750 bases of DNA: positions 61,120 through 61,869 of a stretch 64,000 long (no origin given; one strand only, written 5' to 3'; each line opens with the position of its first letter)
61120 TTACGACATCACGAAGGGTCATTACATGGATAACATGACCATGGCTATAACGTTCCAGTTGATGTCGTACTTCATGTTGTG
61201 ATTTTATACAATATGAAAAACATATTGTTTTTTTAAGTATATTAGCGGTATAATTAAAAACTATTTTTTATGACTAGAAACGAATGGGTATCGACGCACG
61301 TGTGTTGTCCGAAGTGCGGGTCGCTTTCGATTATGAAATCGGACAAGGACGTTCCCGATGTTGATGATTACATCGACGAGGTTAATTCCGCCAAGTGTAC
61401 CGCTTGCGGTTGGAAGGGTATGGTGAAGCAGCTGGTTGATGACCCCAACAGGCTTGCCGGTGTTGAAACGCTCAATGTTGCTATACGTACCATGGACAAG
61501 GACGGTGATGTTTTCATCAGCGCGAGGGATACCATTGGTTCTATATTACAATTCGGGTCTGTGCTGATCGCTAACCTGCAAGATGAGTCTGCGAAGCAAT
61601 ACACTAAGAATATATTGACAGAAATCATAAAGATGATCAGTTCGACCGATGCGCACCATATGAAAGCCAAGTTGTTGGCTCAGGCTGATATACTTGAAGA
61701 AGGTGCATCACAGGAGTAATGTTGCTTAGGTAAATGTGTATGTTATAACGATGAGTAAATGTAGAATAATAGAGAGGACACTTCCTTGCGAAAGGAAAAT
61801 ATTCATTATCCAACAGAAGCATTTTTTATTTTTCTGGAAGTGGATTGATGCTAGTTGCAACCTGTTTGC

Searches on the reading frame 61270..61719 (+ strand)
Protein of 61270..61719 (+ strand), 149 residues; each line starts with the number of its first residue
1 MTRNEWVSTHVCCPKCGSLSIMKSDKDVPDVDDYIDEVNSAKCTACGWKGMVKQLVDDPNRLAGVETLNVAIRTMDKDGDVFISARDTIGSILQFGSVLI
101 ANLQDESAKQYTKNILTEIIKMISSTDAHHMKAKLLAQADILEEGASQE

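Call 80: find_encoding_contigs(protein=window:61270-61719:+, flank=10000, max_places=3)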
Protein window:61270-61719:+ (149 aa): 12 contigs read that carry it; 3 places shown.
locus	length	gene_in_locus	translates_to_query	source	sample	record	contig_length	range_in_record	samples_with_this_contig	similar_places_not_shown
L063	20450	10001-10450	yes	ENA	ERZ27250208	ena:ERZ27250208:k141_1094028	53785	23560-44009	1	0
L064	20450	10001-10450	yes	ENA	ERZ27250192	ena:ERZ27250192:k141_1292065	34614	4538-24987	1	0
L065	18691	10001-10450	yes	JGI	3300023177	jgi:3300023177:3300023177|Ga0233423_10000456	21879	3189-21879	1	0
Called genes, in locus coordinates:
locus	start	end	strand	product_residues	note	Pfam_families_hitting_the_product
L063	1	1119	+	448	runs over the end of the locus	-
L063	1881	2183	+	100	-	-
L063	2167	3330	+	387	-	PF02739:5_3_exonuc_N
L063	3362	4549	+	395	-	PF00303:Thymidylat_synt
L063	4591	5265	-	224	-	-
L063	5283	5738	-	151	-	-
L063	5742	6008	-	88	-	-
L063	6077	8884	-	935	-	-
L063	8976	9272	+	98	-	-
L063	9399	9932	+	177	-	-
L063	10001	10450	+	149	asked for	-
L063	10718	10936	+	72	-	-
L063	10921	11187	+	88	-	-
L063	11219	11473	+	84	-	-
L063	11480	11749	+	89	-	-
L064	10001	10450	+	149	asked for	-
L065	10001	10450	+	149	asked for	-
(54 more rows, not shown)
